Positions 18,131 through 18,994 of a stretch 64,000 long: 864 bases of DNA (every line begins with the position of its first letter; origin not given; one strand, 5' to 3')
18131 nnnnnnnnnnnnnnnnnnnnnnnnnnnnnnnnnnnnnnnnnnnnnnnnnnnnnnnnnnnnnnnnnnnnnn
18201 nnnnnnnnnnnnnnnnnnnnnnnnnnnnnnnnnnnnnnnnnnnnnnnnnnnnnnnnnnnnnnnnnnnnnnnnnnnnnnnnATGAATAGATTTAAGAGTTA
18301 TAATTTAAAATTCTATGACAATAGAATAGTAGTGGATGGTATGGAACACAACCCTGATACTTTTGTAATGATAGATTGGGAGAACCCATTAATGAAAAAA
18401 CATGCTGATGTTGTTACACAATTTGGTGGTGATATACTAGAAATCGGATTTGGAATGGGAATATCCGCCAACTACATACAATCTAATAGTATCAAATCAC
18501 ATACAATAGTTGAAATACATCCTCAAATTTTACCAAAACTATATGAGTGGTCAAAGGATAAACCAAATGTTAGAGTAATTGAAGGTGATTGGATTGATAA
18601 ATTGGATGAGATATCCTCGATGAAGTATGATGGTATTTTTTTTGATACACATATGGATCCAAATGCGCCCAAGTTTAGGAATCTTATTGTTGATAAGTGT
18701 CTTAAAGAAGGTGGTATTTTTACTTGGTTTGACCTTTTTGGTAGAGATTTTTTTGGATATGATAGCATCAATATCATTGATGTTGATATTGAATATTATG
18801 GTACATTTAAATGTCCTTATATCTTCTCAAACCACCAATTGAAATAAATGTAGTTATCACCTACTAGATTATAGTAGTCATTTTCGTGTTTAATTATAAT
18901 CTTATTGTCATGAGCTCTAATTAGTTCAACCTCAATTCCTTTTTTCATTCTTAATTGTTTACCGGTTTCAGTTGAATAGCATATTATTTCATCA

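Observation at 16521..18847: GAMT/Rmt2-family guanidino N-methyltransferase translationally coupled to the fibre gene cluster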

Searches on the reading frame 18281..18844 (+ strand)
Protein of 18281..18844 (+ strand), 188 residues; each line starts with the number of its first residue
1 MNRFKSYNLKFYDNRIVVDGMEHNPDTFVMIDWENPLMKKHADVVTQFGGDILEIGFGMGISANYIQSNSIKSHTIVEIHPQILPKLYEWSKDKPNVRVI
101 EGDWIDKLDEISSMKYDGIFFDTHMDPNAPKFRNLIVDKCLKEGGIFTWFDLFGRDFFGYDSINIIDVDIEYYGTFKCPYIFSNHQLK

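Call 3: search_protein_families(library=pfam, proteins=[window:18281-18844:+], max_evalue=1)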
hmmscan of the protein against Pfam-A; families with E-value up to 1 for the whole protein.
window:18281-18844:+ (188 aa): 5 families
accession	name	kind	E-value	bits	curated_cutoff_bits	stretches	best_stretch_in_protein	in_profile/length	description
PF00398.26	RrnaAD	-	0.00057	19.5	24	1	51-105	33-86/263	Ribosomal RNA adenine dimethylase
PF13649.12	Methyltransf_25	-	0.0015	19.7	27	1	52-131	1-84/97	Methyltransferase domain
PF13578.12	Methyltransf_24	-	0.009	17.3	26.3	1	53-148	1-101/105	Methyltransferase domain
PF15525.12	DUF4652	-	0.026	14.7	23.3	1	25-99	50-123/194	Domain of unknown function (DUF4652)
PF04309.18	G3P_antiterm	-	0.16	11.8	27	1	70-118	113-161/173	Glycerol-3-phosphate responsive antiterminator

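Call 4: search_protein_families(library=phrogs, proteins=[window:18281-18844:+], max_evalue=0.01)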
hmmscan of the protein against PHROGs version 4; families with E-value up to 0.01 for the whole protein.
window:18281-18844:+ (188 aa): 0 families

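Call 5: search_solved_structures(query=window:18281-18844:+, max_evalue=1, show_alignments=3)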
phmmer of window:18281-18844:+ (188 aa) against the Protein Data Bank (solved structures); distinct sequences matched with E-value up to 1: 9.
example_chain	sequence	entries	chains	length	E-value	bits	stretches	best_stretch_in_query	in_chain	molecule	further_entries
1p1b_A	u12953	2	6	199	6.9e-15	58.4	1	29-152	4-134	Guanidinoacetate N-methyltransferase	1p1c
1khh_A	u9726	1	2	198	7.3e-15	58.3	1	29-152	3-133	Guanidinoacetate methyltransferase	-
1xcj_A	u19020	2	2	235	9.7e-15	57.9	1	29-152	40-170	Guanidinoacetate N-methyltransferase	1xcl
3orh_A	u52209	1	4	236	1.2e-13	54.3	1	29-152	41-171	Guanidinoacetate N-methyltransferase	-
3ntv_A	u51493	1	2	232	0.044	16.6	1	51-146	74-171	MW1564 protein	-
3vyw_A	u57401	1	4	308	0.079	15.7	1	77-134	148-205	MNMC2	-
3mgg_A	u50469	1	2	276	0.099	15.4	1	40-150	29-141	Methyltransferase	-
4jxj_A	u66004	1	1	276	0.18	14.6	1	49-115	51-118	Ribosomal RNA small subunit methyltransferase A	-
9ko3_A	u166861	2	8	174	0.43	13.3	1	37-123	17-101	Methyltransferase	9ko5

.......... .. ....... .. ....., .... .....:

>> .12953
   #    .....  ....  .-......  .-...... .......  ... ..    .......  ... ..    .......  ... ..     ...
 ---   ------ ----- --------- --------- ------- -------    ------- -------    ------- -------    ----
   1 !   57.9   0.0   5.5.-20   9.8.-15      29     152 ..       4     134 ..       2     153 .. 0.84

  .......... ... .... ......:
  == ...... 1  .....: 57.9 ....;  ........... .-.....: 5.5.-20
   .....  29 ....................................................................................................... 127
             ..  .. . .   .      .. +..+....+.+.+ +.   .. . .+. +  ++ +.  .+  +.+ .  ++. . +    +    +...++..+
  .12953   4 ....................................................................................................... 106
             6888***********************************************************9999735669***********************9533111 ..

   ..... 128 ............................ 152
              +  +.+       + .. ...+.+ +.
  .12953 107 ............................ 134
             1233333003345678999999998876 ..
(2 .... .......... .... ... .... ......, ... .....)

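Call 7: search_dna_similar(query=window:18281-18844:+, collection=phages, mode=protein, max_evalue=0.001, max_rows=40)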
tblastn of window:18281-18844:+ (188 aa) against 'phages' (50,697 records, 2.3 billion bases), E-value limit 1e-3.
Records with a match: 1; places in all: 1; records where one place covers at least 80% of the query: 1.
Best place of each record, by identity: <60% 1.
By first word of the organism name: uncultured 1.
By host as written in the record: - 1.
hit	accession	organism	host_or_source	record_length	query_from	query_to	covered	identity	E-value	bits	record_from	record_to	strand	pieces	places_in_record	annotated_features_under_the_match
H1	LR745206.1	uncultured phage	metagenomic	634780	4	156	81%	41.8%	4e-30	121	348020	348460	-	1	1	record has no annotation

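Call 12: find_homologous_proteins(query=window:18281-18844:+, max_evalue=0.001)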
Query window:18281-18844:+ (188 aa): 1908 proteins with E <= 0.001 among 1930 candidates; the best 120 are listed.
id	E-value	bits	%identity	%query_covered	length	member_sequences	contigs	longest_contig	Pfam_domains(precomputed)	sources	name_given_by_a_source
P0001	7.8e-127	439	100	100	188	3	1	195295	PF27704.1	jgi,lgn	jgi:hypothetical protein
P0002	3.2e-83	296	69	100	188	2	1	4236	PF27704.1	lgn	-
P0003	3.0e-70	254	64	98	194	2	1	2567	PF27704.1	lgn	-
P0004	3.0e-66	241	67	87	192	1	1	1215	PF27704.1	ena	-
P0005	3.4e-65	237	68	81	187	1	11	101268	PF27704.1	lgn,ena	-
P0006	4.6e-65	237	70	78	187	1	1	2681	PF27704.1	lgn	-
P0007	1.3e-63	232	59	94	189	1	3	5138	PF27704.1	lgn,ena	-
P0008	2.5e-62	228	65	82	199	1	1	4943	PF27704.1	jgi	jgi:spermidine synthase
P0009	4.0e-58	214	56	96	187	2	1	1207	PF27704.1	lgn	-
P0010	8.8e-57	210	55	96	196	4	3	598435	PF27704.1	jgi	jgi:protein arginine N-methyltransferase 2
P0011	4.6e-54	201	56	82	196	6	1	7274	PF27704.1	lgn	-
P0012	1.4e-53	199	63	73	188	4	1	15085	PF00398.27,PF27704.1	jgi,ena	jgi:spermidine synthase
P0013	1.0e-52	197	57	85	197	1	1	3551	PF27704.1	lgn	-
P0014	1.2e-52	196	55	89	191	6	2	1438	PF27704.1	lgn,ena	-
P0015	1.8e-52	196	51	95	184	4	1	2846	PF00398.27,PF13649.13,PF27704.1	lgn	-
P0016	5.7e-52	194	56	85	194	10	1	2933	PF27704.1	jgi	jgi:protein arginine N-methyltransferase 2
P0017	8.5e-52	194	50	95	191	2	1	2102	PF27704.1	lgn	-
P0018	1.0e-51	193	55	85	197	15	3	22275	PF27704.1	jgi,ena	jgi:protein arginine N-methyltransferase 2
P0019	1.5e-51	193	58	85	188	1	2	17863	PF00398.27,PF27704.1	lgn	-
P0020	2.4e-51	192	59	81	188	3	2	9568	PF27704.1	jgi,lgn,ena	jgi:hypothetical protein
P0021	1.9e-50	189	55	81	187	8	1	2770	PF27704.1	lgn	-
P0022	2.9e-50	189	49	95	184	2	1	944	PF27704.1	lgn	-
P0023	3.4e-50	188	54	89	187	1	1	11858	PF27704.1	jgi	-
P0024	2.5e-49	186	53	87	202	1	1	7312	PF27704.1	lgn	-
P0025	5.8e-49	184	56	74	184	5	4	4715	PF27704.1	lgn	-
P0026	8.5e-49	184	55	87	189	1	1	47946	PF27704.1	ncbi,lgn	-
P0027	2.7e-48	182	51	85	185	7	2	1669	PF13649.13,PF27704.1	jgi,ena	jgi:hypothetical protein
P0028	5.4e-48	181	56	84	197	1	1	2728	PF27704.1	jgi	jgi:protein arginine N-methyltransferase 2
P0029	6.1e-48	181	51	89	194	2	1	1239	PF27704.1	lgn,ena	-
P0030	3.9e-47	178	54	78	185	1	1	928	PF27704.1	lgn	-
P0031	4.3e-47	178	48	96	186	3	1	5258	PF27704.1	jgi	jgi:spermidine synthase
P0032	1.2e-46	177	56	74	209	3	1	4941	PF27704.1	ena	-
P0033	2.4e-46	176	50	86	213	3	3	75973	PF13649.13,PF27704.1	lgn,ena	-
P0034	3.9e-46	175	58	76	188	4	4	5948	PF27704.1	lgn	-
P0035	5.0e-46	175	53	78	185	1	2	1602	PF13649.13,PF27704.1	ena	-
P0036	6.0e-46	175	52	78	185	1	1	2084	PF27704.1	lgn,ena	-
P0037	6.1e-46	175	58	76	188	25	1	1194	PF27704.1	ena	-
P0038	6.8e-46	174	54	87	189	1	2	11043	PF00398.27,PF27704.1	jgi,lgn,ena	-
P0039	1.4e-45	173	52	81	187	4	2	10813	PF27704.1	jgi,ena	jgi:spermidine synthase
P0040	2.3e-45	173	50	90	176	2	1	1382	PF27704.1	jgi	jgi:hypothetical protein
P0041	3.1e-45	172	56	79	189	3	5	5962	PF27704.1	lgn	-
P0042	7.1e-45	171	57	75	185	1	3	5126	PF00398.27,PF27704.1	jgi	jgi:spermidine synthase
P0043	1.8e-44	170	50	90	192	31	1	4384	PF27704.1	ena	-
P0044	1.9e-44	170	53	84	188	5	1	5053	PF27704.1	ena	-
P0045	2.7e-44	169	49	88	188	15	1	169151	PF13649.13,PF27704.1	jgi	jgi:spermidine synthase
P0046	3.1e-44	169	51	87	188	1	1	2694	PF27704.1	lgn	-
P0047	3.3e-44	169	51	87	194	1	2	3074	PF27704.1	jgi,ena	-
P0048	3.7e-44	169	60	72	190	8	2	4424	PF27704.1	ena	-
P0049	5.1e-44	168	53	87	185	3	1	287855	PF00398.27,PF13649.13,PF27704.1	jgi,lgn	-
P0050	6.2e-44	168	52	85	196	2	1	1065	PF27704.1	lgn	-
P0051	8.5e-44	167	53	79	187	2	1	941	PF27704.1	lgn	-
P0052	9.0e-44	167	51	89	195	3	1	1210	PF27704.1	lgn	-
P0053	5.6e-43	165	54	74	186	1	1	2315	PF00398.27,PF27704.1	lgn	-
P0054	9.2e-43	164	52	80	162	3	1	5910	PF27704.1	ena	-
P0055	1.4e-42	164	53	81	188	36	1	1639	PF27704.1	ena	-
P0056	1.5e-42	163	50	79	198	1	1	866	PF13649.13,PF27704.1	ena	-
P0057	1.5e-42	163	52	83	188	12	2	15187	PF13649.13,PF27704.1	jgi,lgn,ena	jgi:spermidine synthase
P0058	1.6e-42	163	55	79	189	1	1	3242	PF27704.1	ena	-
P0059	1.9e-42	163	49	86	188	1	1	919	PF00398.27,PF27704.1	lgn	-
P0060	2.3e-42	163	47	86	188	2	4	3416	PF27704.1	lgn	-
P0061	2.7e-42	163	47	82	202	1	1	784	PF27704.1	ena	-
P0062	4.3e-42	162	47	95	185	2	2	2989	PF00398.27,PF13649.13,PF27704.1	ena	-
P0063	4.8e-42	162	47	92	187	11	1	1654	PF27704.1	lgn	-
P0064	5.1e-42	162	52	80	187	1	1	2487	PF27704.1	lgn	-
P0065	5.2e-42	162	51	83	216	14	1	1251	PF27704.1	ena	-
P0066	5.6e-42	162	58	70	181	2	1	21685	PF00398.27,PF13649.13,PF27704.1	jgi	-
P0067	6.7e-42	161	50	87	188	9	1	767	PF27704.1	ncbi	-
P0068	1.1e-41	161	49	87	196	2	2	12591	PF27704.1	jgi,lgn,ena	jgi:protein arginine N-methyltransferase 2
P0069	1.4e-41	160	50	86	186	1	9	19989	PF27704.1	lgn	-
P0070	1.7e-41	160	46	82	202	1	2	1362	PF27704.1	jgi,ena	jgi:predicted O-methyltransferase YrrM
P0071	2.0e-41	160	55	76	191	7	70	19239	PF27704.1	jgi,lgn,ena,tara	jgi:spermidine synthase|tara:strand:- start:57 stop:632 length:576 start_codon:yes stop_codon:yes ge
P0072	2.1e-41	160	56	72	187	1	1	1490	PF27704.1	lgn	-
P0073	3.4e-41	159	48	79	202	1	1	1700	PF27704.1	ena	-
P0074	3.5e-41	159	58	65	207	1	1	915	PF27704.1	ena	-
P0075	4.2e-41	159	53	83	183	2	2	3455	PF00398.27,PF13649.13,PF27704.1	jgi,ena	jgi:spermidine synthase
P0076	6.2e-41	158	56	71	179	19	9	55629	PF27704.1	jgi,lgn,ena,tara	tara:strand:- start:954 stop:1493 length:540 start_codon:yes stop_codon:yes gene_type:complete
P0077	6.3e-41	158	47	86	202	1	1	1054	PF00398.27,PF27704.1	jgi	jgi:protein arginine N-methyltransferase 2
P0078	8.3e-41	158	51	79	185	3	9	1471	PF00398.27,PF13649.13,PF27704.1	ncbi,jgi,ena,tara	tara:strand:+ start:202 stop:759 length:558 start_codon:yes stop_codon:yes gene_type:complete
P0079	8.5e-41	158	54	78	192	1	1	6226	PF27704.1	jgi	-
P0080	1.0e-40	157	56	74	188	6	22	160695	PF27704.1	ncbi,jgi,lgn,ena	jgi:protein arginine N-methyltransferase 2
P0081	1.1e-40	157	53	79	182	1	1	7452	PF27704.1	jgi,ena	-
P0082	1.1e-40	157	55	68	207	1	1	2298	PF27704.1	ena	-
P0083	1.1e-40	157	50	77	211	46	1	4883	PF27704.1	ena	-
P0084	1.1e-40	157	47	94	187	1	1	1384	PF00398.27,PF27704.1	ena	-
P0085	1.3e-40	157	48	91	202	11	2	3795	PF27704.1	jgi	-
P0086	1.3e-40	157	57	65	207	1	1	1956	PF27704.1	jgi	jgi:predicted O-methyltransferase YrrM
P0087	1.5e-40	157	45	82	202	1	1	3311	PF27704.1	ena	-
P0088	1.7e-40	157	45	82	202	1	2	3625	PF27704.1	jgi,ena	-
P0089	1.7e-40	157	47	89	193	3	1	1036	PF27704.1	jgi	-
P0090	2.0e-40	157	44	95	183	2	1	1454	PF00398.27,PF13649.13,PF08241.19,PF27704.1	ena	-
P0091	2.0e-40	156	55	71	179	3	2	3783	PF27704.1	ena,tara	tara:strand:- start:276 stop:815 length:540 start_codon:yes stop_codon:yes gene_type:complete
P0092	2.2e-40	156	52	75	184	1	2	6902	PF27704.1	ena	-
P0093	2.7e-40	156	50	88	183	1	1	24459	PF00398.27,PF13649.13,PF27704.1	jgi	-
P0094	2.7e-40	156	51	74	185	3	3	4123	PF27704.1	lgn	-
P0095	2.9e-40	156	44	98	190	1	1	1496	PF13649.13,PF27704.1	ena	-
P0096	3.0e-40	156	47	79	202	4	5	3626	PF27704.1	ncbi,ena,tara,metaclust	tara:strand:+ start:399 stop:1007 length:609 start_codon:yes stop_codon:yes gene_type:complete|metac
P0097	3.5e-40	156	53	79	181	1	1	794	PF27704.1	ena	-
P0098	4.8e-40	155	49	82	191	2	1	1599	PF13649.13,PF27704.1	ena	-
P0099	6.8e-40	155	47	89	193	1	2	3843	PF27704.1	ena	-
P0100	8.1e-40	155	47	79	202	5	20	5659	PF27704.1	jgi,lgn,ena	-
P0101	8.2e-40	155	47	91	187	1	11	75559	PF27704.1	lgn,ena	-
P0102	8.2e-40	154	51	74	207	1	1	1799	PF27704.1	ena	-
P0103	9.1e-40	154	52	80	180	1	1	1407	PF27704.1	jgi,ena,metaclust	metaclust:\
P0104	9.6e-40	154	46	91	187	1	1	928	PF27704.1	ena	-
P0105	1.1e-39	154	47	91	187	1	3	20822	PF27704.1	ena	-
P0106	1.2e-39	154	46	91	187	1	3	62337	PF27704.1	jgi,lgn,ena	jgi:protein arginine N-methyltransferase 2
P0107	1.3e-39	154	46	91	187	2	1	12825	PF27704.1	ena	-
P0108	1.5e-39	154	50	82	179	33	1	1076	PF27704.1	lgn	-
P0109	1.5e-39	154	47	91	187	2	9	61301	PF27704.1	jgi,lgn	jgi:protein arginine N-methyltransferase 2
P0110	2.0e-39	153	47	91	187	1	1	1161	PF27704.1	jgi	-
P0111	2.3e-39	153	43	98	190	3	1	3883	PF13649.13,PF27704.1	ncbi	-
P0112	3.3e-39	153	51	80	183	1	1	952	PF00398.27,PF13649.13,PF27704.1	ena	-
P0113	3.5e-39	152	43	98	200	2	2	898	PF27704.1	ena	-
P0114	3.9e-39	152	48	81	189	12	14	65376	PF27704.1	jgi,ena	-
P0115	4.7e-39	152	53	74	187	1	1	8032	PF00398.27,PF27704.1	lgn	-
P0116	4.8e-39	152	51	83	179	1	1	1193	PF27704.1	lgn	-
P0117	5.0e-39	152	54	79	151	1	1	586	PF27704.1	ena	-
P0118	5.2e-39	152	49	79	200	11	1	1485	PF13649.13,PF27704.1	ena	-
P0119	6.1e-39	152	46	97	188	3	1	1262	PF13649.13,PF27704.1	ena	-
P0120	7.9e-39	151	53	79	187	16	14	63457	PF27704.1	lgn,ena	-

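Call 14: find_encoding_contigs(protein=P0080, flank=8000, max_places=5)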
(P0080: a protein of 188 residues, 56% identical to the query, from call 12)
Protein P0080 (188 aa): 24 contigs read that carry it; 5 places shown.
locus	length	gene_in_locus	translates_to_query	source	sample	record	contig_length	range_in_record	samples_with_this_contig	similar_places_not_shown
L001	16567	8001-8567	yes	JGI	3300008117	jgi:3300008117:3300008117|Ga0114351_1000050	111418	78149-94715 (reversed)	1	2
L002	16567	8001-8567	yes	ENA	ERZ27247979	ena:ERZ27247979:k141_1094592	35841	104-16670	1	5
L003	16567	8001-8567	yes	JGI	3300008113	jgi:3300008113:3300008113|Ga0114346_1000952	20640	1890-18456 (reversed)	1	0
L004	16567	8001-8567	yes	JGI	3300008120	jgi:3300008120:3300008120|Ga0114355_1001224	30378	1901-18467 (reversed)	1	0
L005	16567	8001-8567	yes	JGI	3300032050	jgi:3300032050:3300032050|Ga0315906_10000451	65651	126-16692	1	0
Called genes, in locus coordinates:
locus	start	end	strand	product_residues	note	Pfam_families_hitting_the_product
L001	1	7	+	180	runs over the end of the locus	PF01391:Collagen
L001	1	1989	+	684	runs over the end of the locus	PF01391:Collagen (weak)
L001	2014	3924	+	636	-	-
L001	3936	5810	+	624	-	-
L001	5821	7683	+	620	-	-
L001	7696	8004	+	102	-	-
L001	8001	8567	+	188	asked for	PF27704:GuanidinoAc_N-MeTrfase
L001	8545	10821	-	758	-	-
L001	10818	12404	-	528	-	PF05050:Methyltransf_21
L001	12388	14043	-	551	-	PF00534:Glycos_transf_1, PF13692:Glyco_trans_1_4 (weak), PF01755:Glyco_transf_25 (weak)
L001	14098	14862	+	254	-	-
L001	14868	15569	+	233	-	-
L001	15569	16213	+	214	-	-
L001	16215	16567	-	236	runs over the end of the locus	-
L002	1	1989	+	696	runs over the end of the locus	?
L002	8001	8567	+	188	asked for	PF27704:GuanidinoAc_N-MeTrfase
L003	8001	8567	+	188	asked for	PF27704:GuanidinoAc_N-MeTrfase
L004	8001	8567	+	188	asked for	PF27704:GuanidinoAc_N-MeTrfase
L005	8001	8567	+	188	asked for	PF27704:GuanidinoAc_N-MeTrfase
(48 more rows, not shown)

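Call 15: find_encoding_contigs(protein=P0010, flank=8000, max_places=3)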
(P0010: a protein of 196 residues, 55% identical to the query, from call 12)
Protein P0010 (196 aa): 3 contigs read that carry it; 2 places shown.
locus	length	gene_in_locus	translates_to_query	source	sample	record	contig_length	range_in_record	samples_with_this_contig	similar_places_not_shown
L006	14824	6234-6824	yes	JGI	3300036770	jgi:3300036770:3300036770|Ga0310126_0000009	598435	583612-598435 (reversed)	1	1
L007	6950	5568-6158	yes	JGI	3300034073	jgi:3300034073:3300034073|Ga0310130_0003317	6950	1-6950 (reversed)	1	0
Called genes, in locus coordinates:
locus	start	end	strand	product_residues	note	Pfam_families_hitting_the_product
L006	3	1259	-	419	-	?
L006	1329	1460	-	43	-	-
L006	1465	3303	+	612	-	-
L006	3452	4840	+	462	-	-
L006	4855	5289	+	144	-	-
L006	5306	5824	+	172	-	-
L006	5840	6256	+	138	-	-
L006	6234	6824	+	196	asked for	PF27704:GuanidinoAc_N-MeTrfase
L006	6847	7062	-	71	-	-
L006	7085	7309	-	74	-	-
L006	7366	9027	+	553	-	-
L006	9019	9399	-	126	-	-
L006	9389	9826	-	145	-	PF01668:SmpB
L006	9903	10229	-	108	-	PF00085:Thioredoxin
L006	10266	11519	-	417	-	PF26128:Gad2 (weak)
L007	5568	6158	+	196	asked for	PF27704:GuanidinoAc_N-MeTrfase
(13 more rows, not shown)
